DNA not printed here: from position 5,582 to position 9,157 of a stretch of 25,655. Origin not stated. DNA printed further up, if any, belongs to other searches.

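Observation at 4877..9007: Stand-alone ArsR + rhodanese + fused Fe-S/Mo-enzyme module: candidate new cytoplasmic sulfur (or metalloid) redox system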

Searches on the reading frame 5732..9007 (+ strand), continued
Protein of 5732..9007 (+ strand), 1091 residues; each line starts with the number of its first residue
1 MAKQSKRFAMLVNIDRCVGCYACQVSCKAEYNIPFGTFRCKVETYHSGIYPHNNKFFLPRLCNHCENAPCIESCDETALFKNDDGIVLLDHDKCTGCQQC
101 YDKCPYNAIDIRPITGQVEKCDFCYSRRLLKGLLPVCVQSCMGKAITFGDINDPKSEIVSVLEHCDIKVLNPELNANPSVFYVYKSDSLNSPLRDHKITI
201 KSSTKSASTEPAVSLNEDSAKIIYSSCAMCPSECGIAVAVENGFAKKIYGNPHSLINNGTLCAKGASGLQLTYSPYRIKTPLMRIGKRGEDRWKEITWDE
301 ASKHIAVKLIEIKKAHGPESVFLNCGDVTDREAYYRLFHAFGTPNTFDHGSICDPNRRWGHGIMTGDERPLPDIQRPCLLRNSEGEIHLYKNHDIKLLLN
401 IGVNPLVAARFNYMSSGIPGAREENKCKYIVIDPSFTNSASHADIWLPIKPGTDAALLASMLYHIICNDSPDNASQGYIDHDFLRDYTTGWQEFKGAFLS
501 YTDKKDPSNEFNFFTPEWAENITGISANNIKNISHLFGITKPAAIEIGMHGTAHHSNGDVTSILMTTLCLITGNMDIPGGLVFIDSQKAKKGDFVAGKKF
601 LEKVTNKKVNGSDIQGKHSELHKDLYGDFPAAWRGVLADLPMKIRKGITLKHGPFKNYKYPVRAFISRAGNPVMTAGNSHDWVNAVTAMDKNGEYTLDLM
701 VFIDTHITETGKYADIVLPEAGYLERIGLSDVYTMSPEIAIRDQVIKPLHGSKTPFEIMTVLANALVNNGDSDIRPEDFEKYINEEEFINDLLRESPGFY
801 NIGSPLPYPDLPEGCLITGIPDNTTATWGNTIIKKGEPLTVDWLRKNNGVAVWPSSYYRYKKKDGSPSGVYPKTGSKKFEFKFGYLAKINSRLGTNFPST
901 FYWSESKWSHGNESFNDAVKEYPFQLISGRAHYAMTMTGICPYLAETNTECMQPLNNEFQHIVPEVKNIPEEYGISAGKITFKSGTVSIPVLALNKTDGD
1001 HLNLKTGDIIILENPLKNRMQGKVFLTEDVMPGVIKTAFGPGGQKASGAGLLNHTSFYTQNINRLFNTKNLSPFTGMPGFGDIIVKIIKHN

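Call 71: find_encoding_contigs(protein=P0128, flank=7000, max_places=1)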
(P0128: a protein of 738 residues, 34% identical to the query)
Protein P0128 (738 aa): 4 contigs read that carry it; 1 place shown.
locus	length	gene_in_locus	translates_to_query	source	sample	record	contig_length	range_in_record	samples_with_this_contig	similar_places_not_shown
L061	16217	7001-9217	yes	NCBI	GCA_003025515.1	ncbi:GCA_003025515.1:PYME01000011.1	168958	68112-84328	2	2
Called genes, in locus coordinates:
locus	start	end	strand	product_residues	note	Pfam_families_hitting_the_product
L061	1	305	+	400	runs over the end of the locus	PF02310:B12-binding (weak), PF04055:Radical_SAM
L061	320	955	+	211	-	-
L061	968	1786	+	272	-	PF00142:Fer4_NifH, PF01656:CbiA, PF02374:ArsA_ATPase (weak), PF09140:MipZ (faint), PF10609:ParA (weak), PF13614:AAA_31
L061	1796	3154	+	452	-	PF00148:Oxidored_nitro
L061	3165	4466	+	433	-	PF00148:Oxidored_nitro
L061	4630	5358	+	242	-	PF00528:BPD_transp_1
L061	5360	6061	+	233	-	PF00528:BPD_transp_1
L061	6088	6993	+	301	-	PF00701:DHDPS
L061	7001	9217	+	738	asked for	PF04879:Molybdop_Fe4S4, PF00384:Molybdopterin, PF01568:Molydop_binding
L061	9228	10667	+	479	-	PF04055:Radical_SAM, PF02579:Nitro_FeMo-Co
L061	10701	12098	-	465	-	PF01554:MatE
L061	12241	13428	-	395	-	PF07690:MFS_1, PF00083:Sugar_tr, PF07690:MFS_1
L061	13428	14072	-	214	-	PF00239:Resolvase, PF02796:HTH_7 (faint)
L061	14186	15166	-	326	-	PF08240:ADH_N, PF00107:ADH_zinc_N, PF13602:ADH_zinc_N_2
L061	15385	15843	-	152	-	PF02142:MGS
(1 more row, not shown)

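Call 72: find_encoding_contigs(protein=P0132, flank=7000, max_places=1)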
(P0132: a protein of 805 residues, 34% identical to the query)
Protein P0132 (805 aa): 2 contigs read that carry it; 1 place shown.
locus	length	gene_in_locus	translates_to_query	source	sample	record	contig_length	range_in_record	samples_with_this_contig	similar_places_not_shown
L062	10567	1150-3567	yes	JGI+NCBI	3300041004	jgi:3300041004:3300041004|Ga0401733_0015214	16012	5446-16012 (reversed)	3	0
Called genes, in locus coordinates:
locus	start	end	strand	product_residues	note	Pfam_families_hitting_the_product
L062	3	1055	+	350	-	?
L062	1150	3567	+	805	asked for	PF04879:Molybdop_Fe4S4, PF00384:Molybdopterin, PF01568:Molydop_binding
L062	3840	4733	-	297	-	-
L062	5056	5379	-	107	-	PF14103:DUF4276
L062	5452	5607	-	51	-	-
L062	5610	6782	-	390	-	PF02463:SMC_N, PF13175:AAA_15, PF13476:AAA_23 (weak), PF13304:AAA_21, PF13175:AAA_15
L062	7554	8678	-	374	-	PF00988:CPSase_sm_chain, PF00117:GATase, PF07722:Peptidase_C26 (faint)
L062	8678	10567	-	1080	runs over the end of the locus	PF25596:CPSase_L_D1, PF02786:CPSase_L_D2, PF02787:CPSase_L_D3, PF25596:CPSase_L_D1, PF02222:ATP-grasp, PF02786:CPSase_L_D2, PF15632:ATPgrasp_Ter, PF02142:MGS, +2 more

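Call 74: find_related_loci(query=A2, collection=metagenome_contigs, flank=7000)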
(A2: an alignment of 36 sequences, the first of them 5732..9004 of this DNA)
Query A2 (1091 aa) in metagenome_contigs; peptide patterns used: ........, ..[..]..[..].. (x = any residue, [..] = any of these).
98 stretches matched a pattern; 52 encode a relative of the query (tblastn E <= 1e-3); 52 distinct loci.
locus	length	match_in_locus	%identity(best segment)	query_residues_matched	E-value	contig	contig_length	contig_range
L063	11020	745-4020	90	1-1091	0e+0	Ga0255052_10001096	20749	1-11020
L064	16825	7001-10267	69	1-1089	0e+0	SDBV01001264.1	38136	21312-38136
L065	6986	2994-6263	67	1-1089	0e+0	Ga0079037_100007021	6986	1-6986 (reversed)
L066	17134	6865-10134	68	1-1089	0e+0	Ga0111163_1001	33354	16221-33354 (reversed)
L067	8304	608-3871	67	1-1091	0e+0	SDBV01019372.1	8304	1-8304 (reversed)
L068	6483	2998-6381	66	1-1089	0e+0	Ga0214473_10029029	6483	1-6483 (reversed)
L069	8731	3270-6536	67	1-1088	0e+0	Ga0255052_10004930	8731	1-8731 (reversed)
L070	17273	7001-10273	67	1-1090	0e+0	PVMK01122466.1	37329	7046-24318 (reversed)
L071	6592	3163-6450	67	1-1090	0e+0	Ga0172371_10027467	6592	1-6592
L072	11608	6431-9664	66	1-1089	0e+0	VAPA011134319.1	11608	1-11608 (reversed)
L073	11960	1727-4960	66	1-1089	0e+0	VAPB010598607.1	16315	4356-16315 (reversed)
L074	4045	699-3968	67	1-1089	0e+0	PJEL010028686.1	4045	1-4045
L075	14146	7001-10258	65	1-1087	0e+0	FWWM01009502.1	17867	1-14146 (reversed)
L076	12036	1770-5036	64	1-1089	0e+0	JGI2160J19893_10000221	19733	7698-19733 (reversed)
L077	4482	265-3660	64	1-1089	0e+0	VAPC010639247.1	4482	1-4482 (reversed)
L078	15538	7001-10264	63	1-1089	0e+0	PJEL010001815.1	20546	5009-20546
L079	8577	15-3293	60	1-1089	0e+0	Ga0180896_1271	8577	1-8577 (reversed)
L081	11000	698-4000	58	4-1089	0e+0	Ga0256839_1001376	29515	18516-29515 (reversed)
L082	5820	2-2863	67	137-1089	0e+0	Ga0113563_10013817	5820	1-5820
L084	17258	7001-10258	63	1-1089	0e+0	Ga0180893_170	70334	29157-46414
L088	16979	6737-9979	49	1-1091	0e+0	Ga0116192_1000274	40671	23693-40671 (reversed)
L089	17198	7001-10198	47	1-1090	0e+0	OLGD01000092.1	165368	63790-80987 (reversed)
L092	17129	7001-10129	47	7-1089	0e+0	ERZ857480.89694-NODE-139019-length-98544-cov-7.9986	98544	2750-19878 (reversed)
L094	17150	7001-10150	46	8-1091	0e+0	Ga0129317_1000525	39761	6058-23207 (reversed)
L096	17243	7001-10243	49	1-1091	0e+0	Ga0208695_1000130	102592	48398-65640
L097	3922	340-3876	42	5-1089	0e+0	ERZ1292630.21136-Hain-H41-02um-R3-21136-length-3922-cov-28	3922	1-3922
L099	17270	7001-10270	66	1-1089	0e+0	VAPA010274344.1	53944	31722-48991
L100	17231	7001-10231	47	1-1087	0e+0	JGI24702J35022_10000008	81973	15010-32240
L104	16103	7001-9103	49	349-1089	0e+0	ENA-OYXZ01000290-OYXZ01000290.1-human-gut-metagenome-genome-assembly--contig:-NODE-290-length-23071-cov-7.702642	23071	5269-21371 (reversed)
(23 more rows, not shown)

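Call 78: search_protein_families(library=pfam, proteins=[L096:118-873:+, L096:1533-5030:+, L096:5305-5832:+, L096:5938-6834:+, L096:10261-11766:+, L096:11754-12521:+, L096:12511-13215:+, L096:13495-14463:+, L096:14604-15635:+, L089:5920-6849:+], max_evalue=0.0001)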
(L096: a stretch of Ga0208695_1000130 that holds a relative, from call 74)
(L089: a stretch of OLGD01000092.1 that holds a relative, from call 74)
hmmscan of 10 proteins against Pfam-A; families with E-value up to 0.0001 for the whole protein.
L096:118-873:+ (251 aa): 9 families
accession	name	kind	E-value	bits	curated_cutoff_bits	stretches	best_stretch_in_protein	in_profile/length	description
PF05958.17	tRNA_U5-meth_tr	-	7.3e-24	84.9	23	1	58-248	148-356/357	tRNA (Uracil-5-)-methyltransferase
PF13847.12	Methyltransf_31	-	7.2e-16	58.6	27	1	106-179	2-81/145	Methyltransferase domain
PF13649.12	Methyltransf_25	-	7.9e-10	39.7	27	1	111-178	1-70/97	Methyltransferase domain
PF02475.24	TRM5-TYW2_MTfase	-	4.9e-09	36.8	28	1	107-185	36-117/164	TRM5/TYW2 methyltransferase domain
PF05175.20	MTS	-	1.5e-07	31.7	23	1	108-182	32-108/170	Methyltransferase small domain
PF06325.19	PrmA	-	3.1e-07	30.6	22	1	98-177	153-231/296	Ribosomal protein L11 methyltransferase (PrmA)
PF09445.16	Methyltransf_15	-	6.4e-07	29.5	22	1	109-185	2-84/165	RNA cap guanine-N2 methyltransferase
PF03602.21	Cons_hypoth95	-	3.5e-06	27.3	24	1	108-205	42-151/182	Conserved hypothetical protein 95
PF08241.18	Methyltransf_11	-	9e-06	26.7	21.2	1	114-177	3-65/95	Methyltransferase domain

L096:1533-5030:+ (1165 aa): 2 families
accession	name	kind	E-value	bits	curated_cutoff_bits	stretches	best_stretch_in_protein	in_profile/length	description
PF05729.18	NACHT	-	4.5e-06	27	26.7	1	310-476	3-152/167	NACHT domain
PF13401.12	AAA_22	-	2.9e-05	24.8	27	0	309-422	7-96/130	AAA domain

L096:5305-5832:+ (175 aa): 1 family
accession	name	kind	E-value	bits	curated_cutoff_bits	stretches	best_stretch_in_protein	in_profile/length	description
PF02357.24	NusG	-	6.4e-13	49.5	22.2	1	2-103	1-90/93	Transcription termination factor nusG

L096:5938-6834:+ (298 aa): 2 families
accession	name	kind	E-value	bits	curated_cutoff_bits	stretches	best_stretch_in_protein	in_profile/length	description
PF00497.25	SBP_bac_3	-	1.3e-35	122.5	26.4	1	47-268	1-131/132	Bacterial extracellular solute-binding proteins, family 3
PF09084.16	NMT1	-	3.8e-06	27.4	20.5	1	86-202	23-145/216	NMT1/THI5 like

L096:10261-11766:+ (501 aa): 5 families
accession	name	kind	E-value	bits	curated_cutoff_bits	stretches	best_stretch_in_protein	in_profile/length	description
PF00005.33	ABC_tran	-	2.8e-38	132.1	25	1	24-174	1-137/137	ABC transporter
PF00497.25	SBP_bac_3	-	1.6e-29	102.8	26.4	1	264-486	1-131/132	Bacterial extracellular solute-binding proteins, family 3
PF13304.12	AAA_21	-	3.3e-11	44.2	27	1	144-205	236-300/304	AAA domain, putative AbiEii toxin, Type IV TA system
PF02463.25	SMC_N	-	6.4e-08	32.7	40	1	35-210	25-204/220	RecF/RecN/SMC N terminal domain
PF10613.14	Lig_chan-Glu_bd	-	1.4e-07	32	30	1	279-357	24-114/115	Ligated ion channel L-glutamate- and glycine-binding site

L096:11754-12521:+ (255 aa): 1 family
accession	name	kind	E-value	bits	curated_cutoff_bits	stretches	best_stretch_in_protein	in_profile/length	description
PF00528.27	BPD_transp_1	-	3.5e-21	76.2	26.4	1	50-238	1-179/184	Binding-protein-dependent transport system inner membrane component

L096:12511-13215:+ (234 aa): 1 family
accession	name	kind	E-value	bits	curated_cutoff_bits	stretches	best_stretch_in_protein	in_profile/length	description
PF00528.27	BPD_transp_1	-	6.6e-18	65.5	26.4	1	39-221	1-181/184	Binding-protein-dependent transport system inner membrane component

L096:13495-14463:+ (322 aa): 0 families

L096:14604-15635:+ (343 aa): 1 family
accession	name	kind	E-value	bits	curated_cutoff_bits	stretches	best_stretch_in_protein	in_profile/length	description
PF08392.18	FAE1_CUT1_RppA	-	1.2e-06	28.5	27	1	48-168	49-168/290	FAE1/Type III polyketide synthase-like protein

L089:5920-6849:+ (309 aa): 2 families
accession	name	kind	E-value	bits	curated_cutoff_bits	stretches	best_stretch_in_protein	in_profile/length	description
PF00497.25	SBP_bac_3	-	1.1e-36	125.9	26.4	1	58-280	1-132/132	Bacterial extracellular solute-binding proteins, family 3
PF09084.16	NMT1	-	6e-08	33.3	20.5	1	97-213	23-145/216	NMT1/THI5 like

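Call 79: list_cluster_members(proteins=[L096:7001-10261:+, L089:6971-10222:+, L100:6980-10285:+, L092:6968-10153:+, L094:6920-10165:+])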
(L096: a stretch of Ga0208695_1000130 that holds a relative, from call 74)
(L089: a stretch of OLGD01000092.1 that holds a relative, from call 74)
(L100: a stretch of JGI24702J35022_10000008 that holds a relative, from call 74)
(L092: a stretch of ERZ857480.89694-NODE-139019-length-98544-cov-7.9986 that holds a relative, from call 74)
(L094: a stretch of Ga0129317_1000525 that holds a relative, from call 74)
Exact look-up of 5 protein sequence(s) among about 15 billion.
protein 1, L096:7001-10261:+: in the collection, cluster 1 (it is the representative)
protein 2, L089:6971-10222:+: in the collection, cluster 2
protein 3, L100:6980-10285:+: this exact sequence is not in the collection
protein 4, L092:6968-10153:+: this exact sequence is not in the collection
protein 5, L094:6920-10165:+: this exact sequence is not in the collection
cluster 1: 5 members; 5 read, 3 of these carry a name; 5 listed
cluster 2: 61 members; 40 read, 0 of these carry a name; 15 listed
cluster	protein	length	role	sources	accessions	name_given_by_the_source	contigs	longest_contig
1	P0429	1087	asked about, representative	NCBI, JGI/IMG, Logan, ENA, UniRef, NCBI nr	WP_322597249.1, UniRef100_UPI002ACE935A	molybdopterin-dependent oxidoreductase [Acetivibrio straminisolvens] | molybdopterin-dependent oxidoreductase n=1 Tax=Acetivibrio straminisolvens TaxID=253314 ...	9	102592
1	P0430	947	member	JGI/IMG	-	anaerobic selenocysteine-containing dehydrogenase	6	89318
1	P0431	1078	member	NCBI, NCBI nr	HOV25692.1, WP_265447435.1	MAG TPA: molybdopterin-dependent oxidoreductase [Pseudobacteroides sp.] | molybdopterin-dependent oxidoreductase [Acetivibrio straminisolvens]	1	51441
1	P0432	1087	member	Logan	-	-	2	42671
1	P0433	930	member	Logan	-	-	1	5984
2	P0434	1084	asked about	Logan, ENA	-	-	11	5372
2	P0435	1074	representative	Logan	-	-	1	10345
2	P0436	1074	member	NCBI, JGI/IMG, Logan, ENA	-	-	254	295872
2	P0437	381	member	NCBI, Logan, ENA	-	-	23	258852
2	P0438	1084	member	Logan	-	-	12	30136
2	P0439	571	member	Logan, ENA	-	-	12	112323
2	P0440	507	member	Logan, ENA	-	-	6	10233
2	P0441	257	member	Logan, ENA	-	-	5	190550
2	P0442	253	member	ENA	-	-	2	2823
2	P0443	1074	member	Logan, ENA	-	-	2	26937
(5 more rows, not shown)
